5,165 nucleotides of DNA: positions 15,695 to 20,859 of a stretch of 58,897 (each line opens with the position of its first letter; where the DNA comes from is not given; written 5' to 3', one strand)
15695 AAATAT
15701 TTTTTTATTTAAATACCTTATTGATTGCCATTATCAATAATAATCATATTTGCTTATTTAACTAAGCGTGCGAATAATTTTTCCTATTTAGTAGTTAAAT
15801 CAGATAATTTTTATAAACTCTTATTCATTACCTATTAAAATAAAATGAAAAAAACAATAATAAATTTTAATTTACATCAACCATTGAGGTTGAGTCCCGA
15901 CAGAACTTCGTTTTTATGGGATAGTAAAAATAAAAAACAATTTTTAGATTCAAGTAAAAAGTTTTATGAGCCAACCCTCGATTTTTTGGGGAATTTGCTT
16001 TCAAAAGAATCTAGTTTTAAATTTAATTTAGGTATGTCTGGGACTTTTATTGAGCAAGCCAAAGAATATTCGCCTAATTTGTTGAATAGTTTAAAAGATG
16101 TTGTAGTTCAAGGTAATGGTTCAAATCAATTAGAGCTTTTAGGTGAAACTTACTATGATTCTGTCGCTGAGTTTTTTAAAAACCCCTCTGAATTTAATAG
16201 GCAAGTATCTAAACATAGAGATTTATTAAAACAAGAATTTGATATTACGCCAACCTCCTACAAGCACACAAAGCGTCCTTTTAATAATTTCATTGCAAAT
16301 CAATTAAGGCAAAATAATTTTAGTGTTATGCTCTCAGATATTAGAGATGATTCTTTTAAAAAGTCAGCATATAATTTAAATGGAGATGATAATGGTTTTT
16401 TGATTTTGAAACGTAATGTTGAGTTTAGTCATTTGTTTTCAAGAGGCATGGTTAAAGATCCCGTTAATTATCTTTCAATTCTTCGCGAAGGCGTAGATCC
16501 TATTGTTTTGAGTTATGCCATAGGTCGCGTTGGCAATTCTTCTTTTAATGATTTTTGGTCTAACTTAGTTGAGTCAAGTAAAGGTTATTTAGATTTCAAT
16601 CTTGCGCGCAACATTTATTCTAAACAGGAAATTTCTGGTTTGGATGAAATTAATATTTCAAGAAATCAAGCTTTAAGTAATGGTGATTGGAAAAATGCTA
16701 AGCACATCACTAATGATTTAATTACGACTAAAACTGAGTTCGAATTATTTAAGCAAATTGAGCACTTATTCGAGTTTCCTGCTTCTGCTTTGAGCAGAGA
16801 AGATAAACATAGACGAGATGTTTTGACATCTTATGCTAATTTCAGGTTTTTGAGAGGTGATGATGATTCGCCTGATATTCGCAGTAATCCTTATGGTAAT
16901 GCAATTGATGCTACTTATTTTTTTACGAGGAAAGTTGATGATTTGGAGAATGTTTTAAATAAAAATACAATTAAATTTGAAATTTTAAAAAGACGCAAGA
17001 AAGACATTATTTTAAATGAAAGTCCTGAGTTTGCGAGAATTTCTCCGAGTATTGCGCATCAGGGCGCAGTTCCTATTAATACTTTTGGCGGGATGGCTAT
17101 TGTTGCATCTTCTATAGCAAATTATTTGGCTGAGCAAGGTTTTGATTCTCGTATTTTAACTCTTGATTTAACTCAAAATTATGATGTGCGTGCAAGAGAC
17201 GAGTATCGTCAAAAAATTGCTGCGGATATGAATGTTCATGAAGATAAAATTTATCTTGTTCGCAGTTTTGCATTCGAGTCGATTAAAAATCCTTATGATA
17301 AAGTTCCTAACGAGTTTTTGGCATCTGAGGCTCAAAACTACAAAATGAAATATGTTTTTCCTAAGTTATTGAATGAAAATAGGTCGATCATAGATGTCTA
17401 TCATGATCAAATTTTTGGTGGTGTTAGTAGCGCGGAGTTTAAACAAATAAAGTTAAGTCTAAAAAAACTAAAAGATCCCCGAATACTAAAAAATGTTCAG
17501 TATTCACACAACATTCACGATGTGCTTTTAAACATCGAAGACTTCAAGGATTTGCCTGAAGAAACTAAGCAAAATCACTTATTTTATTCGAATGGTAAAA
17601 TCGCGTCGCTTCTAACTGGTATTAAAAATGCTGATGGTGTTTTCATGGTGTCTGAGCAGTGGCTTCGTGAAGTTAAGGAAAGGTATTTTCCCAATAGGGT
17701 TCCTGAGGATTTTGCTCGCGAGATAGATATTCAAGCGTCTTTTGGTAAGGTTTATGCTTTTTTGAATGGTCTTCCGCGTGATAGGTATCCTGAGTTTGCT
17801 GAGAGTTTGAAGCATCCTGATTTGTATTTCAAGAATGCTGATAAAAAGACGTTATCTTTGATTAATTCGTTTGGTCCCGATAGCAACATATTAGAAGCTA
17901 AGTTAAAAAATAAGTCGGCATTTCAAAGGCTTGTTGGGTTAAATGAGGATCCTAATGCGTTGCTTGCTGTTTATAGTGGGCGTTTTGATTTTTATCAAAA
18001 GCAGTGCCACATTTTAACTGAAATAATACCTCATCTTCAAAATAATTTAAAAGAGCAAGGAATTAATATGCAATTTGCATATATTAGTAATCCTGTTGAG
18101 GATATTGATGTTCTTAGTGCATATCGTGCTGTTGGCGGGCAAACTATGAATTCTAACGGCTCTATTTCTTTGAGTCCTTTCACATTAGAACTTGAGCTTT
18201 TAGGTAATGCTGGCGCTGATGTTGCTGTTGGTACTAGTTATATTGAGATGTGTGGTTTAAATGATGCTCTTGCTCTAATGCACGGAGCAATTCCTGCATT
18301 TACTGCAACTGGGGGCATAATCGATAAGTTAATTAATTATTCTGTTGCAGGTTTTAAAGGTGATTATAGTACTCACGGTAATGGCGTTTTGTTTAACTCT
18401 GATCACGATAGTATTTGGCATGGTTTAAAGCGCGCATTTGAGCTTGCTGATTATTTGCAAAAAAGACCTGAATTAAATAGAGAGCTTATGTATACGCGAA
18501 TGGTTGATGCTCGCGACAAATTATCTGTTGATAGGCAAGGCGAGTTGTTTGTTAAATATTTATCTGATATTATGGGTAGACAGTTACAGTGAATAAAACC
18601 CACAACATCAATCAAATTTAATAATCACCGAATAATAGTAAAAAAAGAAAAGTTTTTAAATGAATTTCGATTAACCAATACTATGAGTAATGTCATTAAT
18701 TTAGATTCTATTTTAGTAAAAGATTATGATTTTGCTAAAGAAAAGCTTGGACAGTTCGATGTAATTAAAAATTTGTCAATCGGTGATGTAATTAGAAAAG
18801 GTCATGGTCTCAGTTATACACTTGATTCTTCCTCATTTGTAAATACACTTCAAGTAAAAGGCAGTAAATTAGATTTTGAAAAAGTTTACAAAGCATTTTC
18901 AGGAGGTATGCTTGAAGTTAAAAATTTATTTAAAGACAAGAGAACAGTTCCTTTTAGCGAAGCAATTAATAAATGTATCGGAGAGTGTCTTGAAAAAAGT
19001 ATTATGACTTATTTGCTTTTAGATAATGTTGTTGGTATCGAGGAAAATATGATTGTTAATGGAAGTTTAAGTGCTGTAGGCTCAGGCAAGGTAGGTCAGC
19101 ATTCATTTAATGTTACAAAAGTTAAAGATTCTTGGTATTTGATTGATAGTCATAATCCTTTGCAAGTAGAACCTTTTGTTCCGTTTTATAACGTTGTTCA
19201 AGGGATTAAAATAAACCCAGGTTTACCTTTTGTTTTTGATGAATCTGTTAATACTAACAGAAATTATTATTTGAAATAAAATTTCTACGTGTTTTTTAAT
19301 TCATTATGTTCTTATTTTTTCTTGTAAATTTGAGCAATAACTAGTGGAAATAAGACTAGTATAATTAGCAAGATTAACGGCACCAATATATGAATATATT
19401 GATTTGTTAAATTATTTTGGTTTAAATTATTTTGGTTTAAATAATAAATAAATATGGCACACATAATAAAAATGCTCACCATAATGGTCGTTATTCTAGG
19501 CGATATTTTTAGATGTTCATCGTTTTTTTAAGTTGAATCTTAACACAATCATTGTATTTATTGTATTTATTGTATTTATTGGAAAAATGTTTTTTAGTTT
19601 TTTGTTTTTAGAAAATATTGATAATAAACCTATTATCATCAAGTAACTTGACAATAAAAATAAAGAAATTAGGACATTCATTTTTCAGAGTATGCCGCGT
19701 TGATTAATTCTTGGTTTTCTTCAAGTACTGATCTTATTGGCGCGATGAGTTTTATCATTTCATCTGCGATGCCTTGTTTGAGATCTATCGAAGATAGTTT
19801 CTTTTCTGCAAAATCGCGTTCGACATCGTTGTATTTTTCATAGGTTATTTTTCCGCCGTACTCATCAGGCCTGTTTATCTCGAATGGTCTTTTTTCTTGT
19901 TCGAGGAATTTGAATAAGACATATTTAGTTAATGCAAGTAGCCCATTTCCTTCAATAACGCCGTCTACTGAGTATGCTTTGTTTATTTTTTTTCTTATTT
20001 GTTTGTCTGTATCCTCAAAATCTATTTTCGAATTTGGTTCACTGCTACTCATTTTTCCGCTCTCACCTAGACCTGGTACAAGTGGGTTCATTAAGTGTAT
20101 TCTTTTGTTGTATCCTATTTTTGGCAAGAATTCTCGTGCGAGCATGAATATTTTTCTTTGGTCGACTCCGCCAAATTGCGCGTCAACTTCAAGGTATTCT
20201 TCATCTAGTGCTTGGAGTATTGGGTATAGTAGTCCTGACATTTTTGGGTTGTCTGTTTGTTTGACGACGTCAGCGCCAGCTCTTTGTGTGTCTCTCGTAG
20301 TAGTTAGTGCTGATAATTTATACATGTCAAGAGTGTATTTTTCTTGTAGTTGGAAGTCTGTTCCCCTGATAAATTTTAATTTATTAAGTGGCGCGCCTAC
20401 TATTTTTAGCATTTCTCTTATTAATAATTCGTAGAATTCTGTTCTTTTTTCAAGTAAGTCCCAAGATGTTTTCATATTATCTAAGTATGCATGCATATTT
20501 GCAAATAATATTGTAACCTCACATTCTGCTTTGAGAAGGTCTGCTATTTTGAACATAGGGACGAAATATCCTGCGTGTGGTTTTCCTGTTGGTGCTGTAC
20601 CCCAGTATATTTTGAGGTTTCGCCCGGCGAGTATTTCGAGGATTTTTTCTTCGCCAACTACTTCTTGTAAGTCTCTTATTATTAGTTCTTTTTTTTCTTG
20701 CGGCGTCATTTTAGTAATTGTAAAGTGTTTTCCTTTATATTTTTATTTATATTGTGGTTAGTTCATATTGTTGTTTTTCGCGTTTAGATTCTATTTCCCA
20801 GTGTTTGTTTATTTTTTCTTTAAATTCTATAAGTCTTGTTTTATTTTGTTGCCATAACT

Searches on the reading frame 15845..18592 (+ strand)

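Call 88: search_protein_families(library=pfam, proteins=[window:15845-18592:+], max_evalue=0.00001)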
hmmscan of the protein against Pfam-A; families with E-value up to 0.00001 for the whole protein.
window:15845-18592:+ (915 aa): 2 families
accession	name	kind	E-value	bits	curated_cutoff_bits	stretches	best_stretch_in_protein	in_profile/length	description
PF03065.20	Glyco_hydro_57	-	3.2e-23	82.9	21.2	1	5-174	1-181/291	Glycosyl hydrolase family 57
PF08323.17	Glyco_transf_5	-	1.4e-07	32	22.7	1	409-616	10-230/239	Starch synthase catalytic domain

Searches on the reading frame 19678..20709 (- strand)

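Call 88: search_protein_families(library=pfam, proteins=[window:19678-20709:-], max_evalue=0.00001)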
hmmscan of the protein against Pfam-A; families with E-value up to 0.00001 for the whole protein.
window:19678-20709:- (343 aa): 1 family
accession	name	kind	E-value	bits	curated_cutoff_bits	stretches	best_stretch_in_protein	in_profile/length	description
PF00579.31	tRNA-synt_1b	-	1.3e-58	199.1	21.1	1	30-321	4-290/292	tRNA synthetases class I (W and Y)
